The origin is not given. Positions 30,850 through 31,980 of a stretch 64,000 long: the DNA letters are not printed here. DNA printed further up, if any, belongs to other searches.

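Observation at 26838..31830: Cluster of four consecutive Gly/Ala-rich glycine-zipper proteins of unassignable family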

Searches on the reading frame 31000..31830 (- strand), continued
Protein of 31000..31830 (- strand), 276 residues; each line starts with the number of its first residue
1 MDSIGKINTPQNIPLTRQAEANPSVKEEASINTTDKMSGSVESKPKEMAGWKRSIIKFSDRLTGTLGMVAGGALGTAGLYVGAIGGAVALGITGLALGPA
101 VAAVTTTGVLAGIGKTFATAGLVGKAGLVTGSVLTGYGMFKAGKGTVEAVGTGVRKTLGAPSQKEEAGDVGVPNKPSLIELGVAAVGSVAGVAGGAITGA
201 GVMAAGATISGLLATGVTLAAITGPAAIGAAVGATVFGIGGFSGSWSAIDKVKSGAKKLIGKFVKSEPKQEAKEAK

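Call 71: search_solved_structures(query=A6, max_evalue=1)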
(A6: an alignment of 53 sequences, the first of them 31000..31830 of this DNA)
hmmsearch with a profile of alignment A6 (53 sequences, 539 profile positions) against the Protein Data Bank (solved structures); distinct sequences matched with E-value up to 1: 196 (the best 60 are shown).
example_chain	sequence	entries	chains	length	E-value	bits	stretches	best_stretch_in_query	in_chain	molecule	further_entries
9f5w_B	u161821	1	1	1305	1.3e-06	30.9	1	276-502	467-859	Structural maintenance of chromosomes protein 4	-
8dyu_A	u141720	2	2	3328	0.00021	23.6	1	289-533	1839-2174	Cytoplasmic dynein 1 heavy chain 1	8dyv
8qox_B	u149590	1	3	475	0.0003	23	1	430-536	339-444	Conserved membrane protein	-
6f1t_x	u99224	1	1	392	0.00047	22.4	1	382-532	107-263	BICD family-like cargo adapter 1,BICD family-like cargo adapter 1,BICD family-like cargo a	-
6f1t_X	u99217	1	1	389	0.00048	22.4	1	382-532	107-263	BICD family-like cargo adapter 1,BICD family-like cargo adapter 1,BICD family-like cargo a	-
9bn3_A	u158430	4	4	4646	0.00061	22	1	290-533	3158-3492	Cytoplasmic dynein 1 heavy chain 1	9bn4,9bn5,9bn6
9dgp_A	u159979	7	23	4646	0.00061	22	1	290-533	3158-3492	Cytoplasmic dynein 1 heavy chain 1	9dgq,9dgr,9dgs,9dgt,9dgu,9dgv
30dr_e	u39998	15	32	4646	0.00061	22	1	290-533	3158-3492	Cytoplasmic dynein 1 heavy chain 1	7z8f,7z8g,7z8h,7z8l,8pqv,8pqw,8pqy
5nug_A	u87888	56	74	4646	0.00061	22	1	290-533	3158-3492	Cytoplasmic dynein 1 heavy chain 1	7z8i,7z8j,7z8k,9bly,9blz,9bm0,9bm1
9dzy_B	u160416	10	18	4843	0.00064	22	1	290-533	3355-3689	Cytoplasmic dynein 1 heavy chain 1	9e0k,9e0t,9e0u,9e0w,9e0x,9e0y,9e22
6f1u_X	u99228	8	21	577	0.0011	21.1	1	382-532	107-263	BICD family-like cargo adapter 1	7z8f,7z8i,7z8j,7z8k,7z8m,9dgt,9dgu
6znm_X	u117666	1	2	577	0.0011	21.1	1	382-532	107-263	BICD family-like cargo adapter 1,BICD family-like cargo adapter 1,BICDR1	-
9o0l_A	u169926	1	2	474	0.0013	20.9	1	228-507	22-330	Coiled-coil domain-containing protein 6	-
9o04_A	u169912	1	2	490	0.0014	20.8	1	229-507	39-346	Coiled-coil domain-containing protein 6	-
3wuq_A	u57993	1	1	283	0.002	20.3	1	354-527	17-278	Cytoplasmic dynein 1 heavy chain 1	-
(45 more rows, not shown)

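Call 75: fold_search(model_id=the predicted structure, library=pdb)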
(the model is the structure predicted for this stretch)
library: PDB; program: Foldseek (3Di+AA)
matches with E <= 10: 11; with E <= 0.001: 0
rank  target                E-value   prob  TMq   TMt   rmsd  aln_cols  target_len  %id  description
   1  9dzz_A                3.8e+00  0.03  0.13  0.15  23.1       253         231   15  Cryo-EM structure of a TatBC complex from Escherichia coli (released 2025-08-27)
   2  9ngy_FP1              4.7e+00  0.04  0.13  0.06  24.3       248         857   13  In situ cryo-EM structure of protochannel (DotA-IcmX) of the Legionella Dot/Icm T4SS machine (released 2025-09-17)
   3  9e01_A                4.7e+00  0.03  0.13  0.14  22.7       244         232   14  Cryo-EM structure of a TatBC-MdoD complex from Escherichia coli (released 2025-08-27)
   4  8e1m_B                6.9e+00  0.10  0.21  0.37  13.6       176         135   12  Cryo-EM structure of the endogenous core TIM23 complex from S. cerevisiae (released 2023-06-21)
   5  2ysu_B                7.2e+00  0.07  0.15  0.27  11.1       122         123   12  Structure of the complex between BtuB and Colicin E2 receptor binding domain (released 2007-06-19)
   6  7y48                  7.2e+00  0.05  0.18  0.10  20.6       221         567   14  Cryo-EM Structure of biliverdin-bound mitochondrial ABC transporter ABCB10 from Biortus (released 2023-05-24)
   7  7f9l_F                7.6e+00  0.09  0.20  0.31  10.6       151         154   14  Crystal structure of the variable region of Plasmodium RIFIN #6 (PF3D7_1400600) in complex with LAIR1 (with T67L, N69S (released 2021-08-18)
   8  8i6q_A                8.0e+00  0.04  0.19  0.26  15.8       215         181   13  Cryo-EM structure of Pseudomonas aeruginosa FtsE(WT)X complex in peptidisc (released 2023-06-07)
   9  7a0g_DDD              8.4e+00  0.02  0.11  0.10  45.0       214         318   13  Structure of the SmhB pore of the tripartite alpha-pore forming toxin, Smh, from Serratia marcescens. (released 2021-03-31)
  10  9kpz_E                9.2e+00  0.04  0.16  0.19  22.9       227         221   11  Structure of TolQRA complex at pH 5.4 from E.coli (released 2026-03-04)
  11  9kq0_A                9.2e+00  0.04  0.16  0.18  22.8       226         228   12  Structure of TolQRA complex at pH 8.0 from E.coli (released 2026-03-04)

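Call 88: find_related_loci(query=A2, collection=viral_contigs, flank=8000)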
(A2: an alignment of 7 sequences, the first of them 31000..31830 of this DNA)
Query A2 (276 aa) in viral_contigs; peptide patterns used: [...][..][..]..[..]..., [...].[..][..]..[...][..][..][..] (x = any residue, [..] = any of these).
600 stretches matched a pattern, but none encodes a relative of the query by tblastn (E <= 1e-3).

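Call 91: find_encoding_contigs(protein=P0013, flank=8000, max_places=2)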
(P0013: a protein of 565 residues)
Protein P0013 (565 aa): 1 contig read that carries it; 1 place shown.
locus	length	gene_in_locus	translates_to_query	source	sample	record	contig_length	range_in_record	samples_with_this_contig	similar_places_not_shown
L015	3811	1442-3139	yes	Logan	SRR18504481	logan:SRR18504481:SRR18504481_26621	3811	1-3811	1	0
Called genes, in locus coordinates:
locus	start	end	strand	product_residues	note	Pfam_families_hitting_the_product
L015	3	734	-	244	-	?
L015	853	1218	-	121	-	PF04241:DUF423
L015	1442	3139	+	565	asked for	-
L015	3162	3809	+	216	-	?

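Call 92: find_encoding_contigs(protein=P0016, flank=8000, max_places=2)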
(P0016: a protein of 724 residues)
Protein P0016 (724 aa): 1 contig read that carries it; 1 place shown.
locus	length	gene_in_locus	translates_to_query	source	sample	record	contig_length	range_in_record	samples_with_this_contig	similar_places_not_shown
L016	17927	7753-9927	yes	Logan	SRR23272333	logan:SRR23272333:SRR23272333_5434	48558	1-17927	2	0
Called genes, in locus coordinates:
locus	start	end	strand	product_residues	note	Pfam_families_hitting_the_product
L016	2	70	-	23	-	?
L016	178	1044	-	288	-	-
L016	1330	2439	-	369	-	PF00144:Beta-lactamase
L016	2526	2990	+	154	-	-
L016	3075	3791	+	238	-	PF00106:adh_short, PF08659:KR, PF23441:SDR, PF13561:adh_short_C2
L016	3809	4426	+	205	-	PF00106:adh_short, PF13561:adh_short_C2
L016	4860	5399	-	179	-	PF04542:Sigma70_r2, PF07638:Sigma70_ECF (weak), PF22029:PhyR_sigma2 (weak), PF08281:Sigma70_r4_2, PF04545:Sigma70_r4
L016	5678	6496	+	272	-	PF13490:zf-HC2 (weak)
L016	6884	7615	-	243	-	-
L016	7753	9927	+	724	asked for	-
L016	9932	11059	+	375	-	-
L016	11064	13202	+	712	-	-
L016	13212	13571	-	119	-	-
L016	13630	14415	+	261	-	-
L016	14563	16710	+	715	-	-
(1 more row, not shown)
